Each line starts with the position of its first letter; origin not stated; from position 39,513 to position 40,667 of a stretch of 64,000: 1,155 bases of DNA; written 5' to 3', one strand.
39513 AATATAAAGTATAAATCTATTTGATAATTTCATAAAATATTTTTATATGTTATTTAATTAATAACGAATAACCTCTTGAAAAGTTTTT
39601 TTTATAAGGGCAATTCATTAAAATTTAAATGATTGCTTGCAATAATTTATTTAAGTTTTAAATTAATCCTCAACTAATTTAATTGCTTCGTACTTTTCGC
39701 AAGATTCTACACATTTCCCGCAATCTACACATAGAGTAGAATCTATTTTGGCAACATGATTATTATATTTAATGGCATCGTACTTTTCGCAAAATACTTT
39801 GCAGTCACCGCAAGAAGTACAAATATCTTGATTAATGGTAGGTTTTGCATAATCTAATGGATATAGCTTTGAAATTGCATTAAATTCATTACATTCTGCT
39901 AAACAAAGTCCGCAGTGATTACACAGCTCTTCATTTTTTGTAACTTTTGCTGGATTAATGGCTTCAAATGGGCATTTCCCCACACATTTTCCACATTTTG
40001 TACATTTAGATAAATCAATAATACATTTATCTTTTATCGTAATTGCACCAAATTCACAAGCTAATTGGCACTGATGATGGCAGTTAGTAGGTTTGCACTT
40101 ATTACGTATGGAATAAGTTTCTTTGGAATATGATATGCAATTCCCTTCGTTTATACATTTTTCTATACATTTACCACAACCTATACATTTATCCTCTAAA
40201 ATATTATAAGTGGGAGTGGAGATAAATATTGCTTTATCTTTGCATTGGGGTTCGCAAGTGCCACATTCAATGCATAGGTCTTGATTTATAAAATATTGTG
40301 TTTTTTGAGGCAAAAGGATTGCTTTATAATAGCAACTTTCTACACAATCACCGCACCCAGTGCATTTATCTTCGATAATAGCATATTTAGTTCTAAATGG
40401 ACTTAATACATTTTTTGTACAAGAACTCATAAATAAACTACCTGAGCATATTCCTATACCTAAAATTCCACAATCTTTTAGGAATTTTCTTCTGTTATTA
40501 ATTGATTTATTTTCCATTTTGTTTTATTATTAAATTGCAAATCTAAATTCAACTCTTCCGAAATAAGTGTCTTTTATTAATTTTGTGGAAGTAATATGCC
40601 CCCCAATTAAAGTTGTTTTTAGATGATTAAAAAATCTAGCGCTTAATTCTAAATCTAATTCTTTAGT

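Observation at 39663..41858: Tat-exported 7-8 cluster polyferredoxin co-oriented with a putative outer-membrane beta-barrel: candidate non-cytochrome trans-envelope electron conduit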

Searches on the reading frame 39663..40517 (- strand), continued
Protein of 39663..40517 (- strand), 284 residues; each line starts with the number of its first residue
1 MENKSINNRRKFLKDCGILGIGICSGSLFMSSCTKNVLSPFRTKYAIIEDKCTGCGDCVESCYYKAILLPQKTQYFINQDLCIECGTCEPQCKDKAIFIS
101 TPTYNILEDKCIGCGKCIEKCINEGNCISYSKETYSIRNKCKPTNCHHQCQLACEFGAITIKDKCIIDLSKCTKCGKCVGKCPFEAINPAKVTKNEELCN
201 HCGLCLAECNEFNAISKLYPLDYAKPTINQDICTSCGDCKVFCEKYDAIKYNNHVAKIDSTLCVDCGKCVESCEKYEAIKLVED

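Call 76: find_encoding_contigs(protein=P0041, flank=6000, max_places=2)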
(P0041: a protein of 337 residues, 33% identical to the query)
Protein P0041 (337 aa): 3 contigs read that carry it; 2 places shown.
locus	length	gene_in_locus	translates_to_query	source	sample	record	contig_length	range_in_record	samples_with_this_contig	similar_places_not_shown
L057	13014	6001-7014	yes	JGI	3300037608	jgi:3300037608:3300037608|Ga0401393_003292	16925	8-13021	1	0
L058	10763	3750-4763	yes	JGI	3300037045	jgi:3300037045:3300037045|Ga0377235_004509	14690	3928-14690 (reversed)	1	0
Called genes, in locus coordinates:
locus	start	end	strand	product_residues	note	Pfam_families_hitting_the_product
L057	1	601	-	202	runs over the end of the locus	?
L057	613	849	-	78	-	-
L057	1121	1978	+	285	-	PF13561:adh_short_C2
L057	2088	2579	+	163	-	PF08281:Sigma70_r4_2, PF04545:Sigma70_r4 (weak)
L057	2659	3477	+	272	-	PF04773:FecR, PF16344:FecR_C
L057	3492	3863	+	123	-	-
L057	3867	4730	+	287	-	PF12801:Fer4_5, PF13187:Fer4_9 (weak)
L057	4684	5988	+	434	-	-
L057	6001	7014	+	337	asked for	PF00037:Fer4 (weak), PF14697:Fer4_21, PF12838:Fer4_7, PF13187:Fer4_9 (weak), PF14697:Fer4_21, PF13237:Fer4_10, PF13237:Fer4_10, PF13187:Fer4_9, +19 more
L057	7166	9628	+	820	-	PF07715:Plug (weak)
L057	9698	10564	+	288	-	PF09968:DUF2202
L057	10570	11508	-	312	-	PF07313:AmiA-like, PF00877:NLPC_P60 (faint)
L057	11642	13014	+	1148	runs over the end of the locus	PF26300:PEPCK_PPi_lobe_2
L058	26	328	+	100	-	PF08281:Sigma70_r4_2, PF04545:Sigma70_r4 (weak)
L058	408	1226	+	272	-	PF04773:FecR, PF16344:FecR_C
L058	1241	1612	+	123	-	-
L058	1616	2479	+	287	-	PF12801:Fer4_5, PF13187:Fer4_9 (weak)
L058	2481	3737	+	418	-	-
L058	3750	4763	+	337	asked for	PF00037:Fer4 (weak), PF14697:Fer4_21, PF12838:Fer4_7, PF13187:Fer4_9 (weak), PF14697:Fer4_21, PF13237:Fer4_10, PF13237:Fer4_10, PF13187:Fer4_9, +19 more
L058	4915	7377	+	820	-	PF07715:Plug (weak)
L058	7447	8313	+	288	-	PF09968:DUF2202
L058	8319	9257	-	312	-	PF07313:AmiA-like, PF00877:NLPC_P60 (faint)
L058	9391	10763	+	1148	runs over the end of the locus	PF26300:PEPCK_PPi_lobe_2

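Call 77: search_protein_families(library=pfam, proteins=[L057:7166-9628:+, L057:9698-10564:+, L047:8258-10225:-], max_evalue=0.001)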
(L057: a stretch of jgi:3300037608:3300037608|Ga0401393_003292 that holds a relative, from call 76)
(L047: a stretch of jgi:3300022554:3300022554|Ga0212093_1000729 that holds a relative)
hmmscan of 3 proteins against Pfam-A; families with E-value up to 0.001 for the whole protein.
L057:7166-9628:+ (820 aa): 2 families
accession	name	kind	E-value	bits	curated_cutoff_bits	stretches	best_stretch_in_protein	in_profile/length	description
PF07715.20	Plug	-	3.3e-06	28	23.9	1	232-311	21-105/107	TonB-dependent Receptor Plug Domain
PF13715.12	CarbopepD_reg_2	-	8e-05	23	32.2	1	112-188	1-72/88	CarboxypepD_reg-like domain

L057:9698-10564:+ (288 aa): 1 family
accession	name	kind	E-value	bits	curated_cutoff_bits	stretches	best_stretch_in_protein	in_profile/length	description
PF09968.15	DUF2202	-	9.8e-35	120.2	22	1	68-226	1-161/162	Uncharacterized protein domain (DUF2202)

L047:8258-10225:- (655 aa): 0 families
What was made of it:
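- An ECF sigma-FecR-S-F-B-P-TonB receptor-DUF2202 (ferritin-like) cluster in L057/L058 (calls 76, 77).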

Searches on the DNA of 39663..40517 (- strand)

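Call 68: search_rna_families(source=L056, start=1, end=3400, threshold=gathering)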
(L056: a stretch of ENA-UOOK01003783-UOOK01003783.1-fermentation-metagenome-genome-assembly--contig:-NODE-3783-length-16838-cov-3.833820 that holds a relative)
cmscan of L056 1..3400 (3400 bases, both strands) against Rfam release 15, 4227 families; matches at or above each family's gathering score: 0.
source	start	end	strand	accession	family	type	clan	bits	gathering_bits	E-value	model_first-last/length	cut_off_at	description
